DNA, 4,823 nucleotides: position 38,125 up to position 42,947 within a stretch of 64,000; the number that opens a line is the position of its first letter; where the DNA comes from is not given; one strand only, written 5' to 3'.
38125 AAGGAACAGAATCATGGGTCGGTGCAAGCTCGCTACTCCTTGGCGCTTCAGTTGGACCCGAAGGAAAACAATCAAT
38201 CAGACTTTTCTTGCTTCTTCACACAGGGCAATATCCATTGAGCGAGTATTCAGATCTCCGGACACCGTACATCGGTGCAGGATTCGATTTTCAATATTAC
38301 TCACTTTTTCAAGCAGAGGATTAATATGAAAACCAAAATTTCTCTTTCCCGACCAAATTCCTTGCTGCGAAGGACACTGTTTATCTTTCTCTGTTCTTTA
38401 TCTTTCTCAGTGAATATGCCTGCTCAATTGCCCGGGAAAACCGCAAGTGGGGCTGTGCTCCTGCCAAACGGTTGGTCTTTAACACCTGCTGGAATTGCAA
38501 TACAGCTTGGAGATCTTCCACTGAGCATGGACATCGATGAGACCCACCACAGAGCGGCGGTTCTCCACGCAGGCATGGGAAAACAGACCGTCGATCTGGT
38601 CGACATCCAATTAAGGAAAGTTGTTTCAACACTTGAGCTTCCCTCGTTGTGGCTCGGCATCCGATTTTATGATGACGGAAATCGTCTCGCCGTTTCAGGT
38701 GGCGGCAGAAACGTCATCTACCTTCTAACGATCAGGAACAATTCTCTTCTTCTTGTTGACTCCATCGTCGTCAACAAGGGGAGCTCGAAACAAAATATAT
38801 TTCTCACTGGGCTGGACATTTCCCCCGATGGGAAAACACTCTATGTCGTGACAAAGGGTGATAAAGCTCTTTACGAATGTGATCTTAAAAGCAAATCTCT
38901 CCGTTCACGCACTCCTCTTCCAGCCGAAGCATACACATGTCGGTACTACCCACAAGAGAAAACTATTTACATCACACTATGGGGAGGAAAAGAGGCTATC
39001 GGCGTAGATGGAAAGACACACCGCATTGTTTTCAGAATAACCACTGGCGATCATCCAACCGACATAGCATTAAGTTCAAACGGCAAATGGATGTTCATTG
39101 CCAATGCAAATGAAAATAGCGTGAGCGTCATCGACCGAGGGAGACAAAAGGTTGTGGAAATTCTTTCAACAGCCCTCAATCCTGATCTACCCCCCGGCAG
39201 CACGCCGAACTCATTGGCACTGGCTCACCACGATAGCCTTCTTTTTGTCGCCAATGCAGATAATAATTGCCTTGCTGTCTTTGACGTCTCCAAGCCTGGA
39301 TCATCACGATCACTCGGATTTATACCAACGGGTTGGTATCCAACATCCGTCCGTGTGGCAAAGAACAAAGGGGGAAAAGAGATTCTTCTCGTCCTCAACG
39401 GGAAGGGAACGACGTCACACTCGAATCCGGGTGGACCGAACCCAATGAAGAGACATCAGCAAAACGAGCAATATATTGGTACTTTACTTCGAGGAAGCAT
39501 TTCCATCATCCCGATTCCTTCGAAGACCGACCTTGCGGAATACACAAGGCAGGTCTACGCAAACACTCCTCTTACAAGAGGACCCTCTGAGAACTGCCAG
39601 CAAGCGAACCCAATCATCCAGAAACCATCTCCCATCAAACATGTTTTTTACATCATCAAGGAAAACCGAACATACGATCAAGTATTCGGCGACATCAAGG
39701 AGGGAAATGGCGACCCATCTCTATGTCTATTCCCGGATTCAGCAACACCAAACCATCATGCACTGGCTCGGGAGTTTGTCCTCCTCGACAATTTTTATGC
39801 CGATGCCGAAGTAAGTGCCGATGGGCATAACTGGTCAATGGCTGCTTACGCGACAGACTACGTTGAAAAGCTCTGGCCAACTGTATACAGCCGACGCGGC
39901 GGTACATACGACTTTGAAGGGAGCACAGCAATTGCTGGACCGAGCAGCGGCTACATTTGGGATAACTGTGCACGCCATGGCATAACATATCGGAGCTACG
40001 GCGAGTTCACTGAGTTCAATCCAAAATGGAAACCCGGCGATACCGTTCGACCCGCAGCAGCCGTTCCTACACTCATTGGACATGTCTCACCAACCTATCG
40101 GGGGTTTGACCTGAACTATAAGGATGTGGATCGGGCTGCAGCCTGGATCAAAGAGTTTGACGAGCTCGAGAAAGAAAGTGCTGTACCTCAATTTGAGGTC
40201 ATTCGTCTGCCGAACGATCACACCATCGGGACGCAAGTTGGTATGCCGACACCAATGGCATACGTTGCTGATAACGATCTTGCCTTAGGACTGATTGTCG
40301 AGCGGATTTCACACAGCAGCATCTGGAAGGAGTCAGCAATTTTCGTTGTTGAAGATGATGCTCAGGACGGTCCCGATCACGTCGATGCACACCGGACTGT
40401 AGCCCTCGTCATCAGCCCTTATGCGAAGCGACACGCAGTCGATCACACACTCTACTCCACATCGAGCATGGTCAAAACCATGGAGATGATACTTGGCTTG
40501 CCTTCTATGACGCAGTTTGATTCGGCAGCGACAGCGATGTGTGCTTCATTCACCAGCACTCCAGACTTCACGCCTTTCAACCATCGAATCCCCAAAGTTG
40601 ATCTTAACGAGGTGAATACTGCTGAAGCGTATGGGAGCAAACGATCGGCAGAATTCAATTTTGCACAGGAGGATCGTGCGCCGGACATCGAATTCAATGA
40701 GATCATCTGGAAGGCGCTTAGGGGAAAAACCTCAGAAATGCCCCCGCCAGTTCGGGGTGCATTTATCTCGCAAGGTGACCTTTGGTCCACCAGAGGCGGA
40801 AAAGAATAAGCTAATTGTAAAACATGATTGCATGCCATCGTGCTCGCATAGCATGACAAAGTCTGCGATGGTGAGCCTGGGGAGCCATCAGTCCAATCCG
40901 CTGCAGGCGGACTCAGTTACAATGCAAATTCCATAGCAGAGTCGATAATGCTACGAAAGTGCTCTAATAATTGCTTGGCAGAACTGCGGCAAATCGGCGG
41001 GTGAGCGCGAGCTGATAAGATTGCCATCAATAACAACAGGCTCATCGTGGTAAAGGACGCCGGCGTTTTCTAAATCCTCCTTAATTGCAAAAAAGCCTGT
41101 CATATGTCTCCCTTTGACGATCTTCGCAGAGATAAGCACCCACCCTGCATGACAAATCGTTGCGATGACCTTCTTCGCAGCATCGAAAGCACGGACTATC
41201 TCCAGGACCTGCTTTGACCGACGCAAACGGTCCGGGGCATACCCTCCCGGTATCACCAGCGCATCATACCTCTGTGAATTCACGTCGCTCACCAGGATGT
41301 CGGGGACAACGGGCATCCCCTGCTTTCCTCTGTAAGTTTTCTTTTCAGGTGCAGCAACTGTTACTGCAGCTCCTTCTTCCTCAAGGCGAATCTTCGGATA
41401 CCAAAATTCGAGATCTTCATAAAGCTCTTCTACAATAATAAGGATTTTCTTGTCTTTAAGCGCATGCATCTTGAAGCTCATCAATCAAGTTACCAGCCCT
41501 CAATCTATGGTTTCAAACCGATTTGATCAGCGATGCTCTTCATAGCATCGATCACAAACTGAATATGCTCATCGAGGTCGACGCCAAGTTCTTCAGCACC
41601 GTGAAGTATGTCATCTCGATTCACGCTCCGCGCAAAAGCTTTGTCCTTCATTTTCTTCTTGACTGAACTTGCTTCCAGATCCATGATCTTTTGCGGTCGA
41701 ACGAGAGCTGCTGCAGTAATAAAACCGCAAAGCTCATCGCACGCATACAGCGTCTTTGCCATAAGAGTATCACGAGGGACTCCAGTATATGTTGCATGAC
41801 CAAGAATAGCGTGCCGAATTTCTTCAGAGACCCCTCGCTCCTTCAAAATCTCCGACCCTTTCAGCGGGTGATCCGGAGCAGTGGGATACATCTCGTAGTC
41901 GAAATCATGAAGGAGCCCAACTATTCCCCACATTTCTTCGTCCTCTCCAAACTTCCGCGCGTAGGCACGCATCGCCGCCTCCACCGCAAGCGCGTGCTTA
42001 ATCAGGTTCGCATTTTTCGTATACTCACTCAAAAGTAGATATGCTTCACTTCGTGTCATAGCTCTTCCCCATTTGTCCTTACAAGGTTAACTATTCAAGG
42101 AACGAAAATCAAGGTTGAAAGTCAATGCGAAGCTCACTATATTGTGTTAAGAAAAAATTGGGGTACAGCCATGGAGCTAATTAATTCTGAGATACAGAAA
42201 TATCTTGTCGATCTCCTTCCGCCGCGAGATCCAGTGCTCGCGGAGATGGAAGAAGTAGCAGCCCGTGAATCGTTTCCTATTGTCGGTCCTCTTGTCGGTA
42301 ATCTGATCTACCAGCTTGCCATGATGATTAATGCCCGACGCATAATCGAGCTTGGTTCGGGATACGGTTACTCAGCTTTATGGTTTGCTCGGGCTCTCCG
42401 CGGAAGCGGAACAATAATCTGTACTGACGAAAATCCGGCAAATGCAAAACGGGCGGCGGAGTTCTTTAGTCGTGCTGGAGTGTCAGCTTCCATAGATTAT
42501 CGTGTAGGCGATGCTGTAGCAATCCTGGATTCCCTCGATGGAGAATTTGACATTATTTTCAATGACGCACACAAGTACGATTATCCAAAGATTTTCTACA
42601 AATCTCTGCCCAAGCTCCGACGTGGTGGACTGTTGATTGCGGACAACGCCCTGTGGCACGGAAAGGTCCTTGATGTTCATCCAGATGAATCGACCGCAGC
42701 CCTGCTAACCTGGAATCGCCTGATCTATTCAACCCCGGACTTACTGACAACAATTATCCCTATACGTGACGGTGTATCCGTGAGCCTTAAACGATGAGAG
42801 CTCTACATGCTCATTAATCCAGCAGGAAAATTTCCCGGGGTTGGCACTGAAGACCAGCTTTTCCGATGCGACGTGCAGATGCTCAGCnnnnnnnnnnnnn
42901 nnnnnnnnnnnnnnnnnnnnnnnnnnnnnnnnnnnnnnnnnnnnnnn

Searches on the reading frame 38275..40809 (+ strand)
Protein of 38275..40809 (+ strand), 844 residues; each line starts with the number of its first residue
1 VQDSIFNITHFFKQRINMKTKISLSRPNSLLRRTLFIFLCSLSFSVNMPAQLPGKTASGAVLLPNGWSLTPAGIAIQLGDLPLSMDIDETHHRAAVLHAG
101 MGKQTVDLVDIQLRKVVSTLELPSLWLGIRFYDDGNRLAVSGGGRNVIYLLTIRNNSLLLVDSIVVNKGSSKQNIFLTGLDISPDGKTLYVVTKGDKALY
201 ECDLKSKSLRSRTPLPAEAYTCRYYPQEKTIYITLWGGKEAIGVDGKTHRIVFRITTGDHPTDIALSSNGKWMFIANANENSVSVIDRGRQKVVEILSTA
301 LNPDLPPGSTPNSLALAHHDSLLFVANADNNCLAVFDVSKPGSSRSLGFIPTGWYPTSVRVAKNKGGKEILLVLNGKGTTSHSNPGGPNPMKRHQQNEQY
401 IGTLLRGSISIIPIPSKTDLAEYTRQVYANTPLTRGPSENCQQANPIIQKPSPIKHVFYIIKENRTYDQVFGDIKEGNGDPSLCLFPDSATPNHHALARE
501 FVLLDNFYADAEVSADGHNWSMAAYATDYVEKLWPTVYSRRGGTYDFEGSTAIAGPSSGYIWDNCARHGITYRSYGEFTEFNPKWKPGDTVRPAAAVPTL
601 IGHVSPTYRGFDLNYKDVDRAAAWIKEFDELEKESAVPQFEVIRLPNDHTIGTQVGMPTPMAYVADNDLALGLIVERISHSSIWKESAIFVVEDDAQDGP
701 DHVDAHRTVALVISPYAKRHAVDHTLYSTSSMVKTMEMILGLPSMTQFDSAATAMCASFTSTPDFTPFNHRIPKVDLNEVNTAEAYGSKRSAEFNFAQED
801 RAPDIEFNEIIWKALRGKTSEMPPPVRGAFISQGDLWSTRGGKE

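Call 43: search_protein_families(library=pfam, proteins=[window:38275-40809:+], max_evalue=0.00001)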
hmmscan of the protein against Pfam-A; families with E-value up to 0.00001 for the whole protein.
window:38275-40809:+ (844 aa): 3 families
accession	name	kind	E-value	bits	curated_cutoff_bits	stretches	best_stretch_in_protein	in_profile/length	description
PF04185.19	Phosphoesterase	-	1.9e-14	54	23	1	484-743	100-356/356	Phosphoesterase family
PF25174.1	Beta-prop_THOC3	-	3.7e-07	29.9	305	0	94-156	59-120/272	THOC3 beta-propeller domain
PF10282.15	Lactonase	-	1e-06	28.6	21.7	0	246-291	278-323/344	Lactonase, 7-bladed beta-propeller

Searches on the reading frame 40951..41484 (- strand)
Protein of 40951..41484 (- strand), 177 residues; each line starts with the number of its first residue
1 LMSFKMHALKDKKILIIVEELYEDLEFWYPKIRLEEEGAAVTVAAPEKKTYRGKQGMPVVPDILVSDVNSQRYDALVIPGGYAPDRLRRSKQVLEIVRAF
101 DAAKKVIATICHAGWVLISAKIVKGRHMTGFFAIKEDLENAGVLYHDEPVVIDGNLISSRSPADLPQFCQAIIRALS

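Call 43: search_protein_families(library=pfam, proteins=[window:40951-41484:-], max_evalue=0.00001)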
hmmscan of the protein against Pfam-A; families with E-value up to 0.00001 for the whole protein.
window:40951-41484:- (177 aa): 1 family
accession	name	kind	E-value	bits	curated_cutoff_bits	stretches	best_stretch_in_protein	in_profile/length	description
PF01965.30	DJ-1_PfpI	-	9e-54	182.2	26.6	1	12-174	1-164/165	DJ-1/PfpI family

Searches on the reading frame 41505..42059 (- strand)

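Call 43: search_protein_families(library=pfam, proteins=[window:41505-42059:-], max_evalue=0.00001)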
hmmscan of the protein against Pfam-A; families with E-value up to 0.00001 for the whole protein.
window:41505-42059:- (184 aa): 1 family
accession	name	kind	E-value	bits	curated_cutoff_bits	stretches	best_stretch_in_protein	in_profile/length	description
PF01966.28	HD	-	2.2e-07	31.6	22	1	20-109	2-112/116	HD domain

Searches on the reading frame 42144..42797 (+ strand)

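Call 43: search_protein_families(library=pfam, proteins=[window:42144-42797:+], max_evalue=0.00001)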
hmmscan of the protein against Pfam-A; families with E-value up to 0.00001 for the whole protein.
window:42144-42797:+ (217 aa): 4 families
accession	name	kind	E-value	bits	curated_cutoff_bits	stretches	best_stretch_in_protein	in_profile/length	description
PF01596.23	Methyltransf_3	-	1.3e-36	126.3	22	1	30-216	9-203/204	O-methyltransferase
PF13578.12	Methyltransf_24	-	1.3e-13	52.2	26.3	1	68-168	1-104/105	Methyltransferase domain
PF13649.12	Methyltransf_25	-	3.3e-08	34.5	27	1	67-142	1-73/97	Methyltransferase domain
PF08241.18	Methyltransf_11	-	2.9e-06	28.3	21.2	1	69-165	2-94/95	Methyltransferase domain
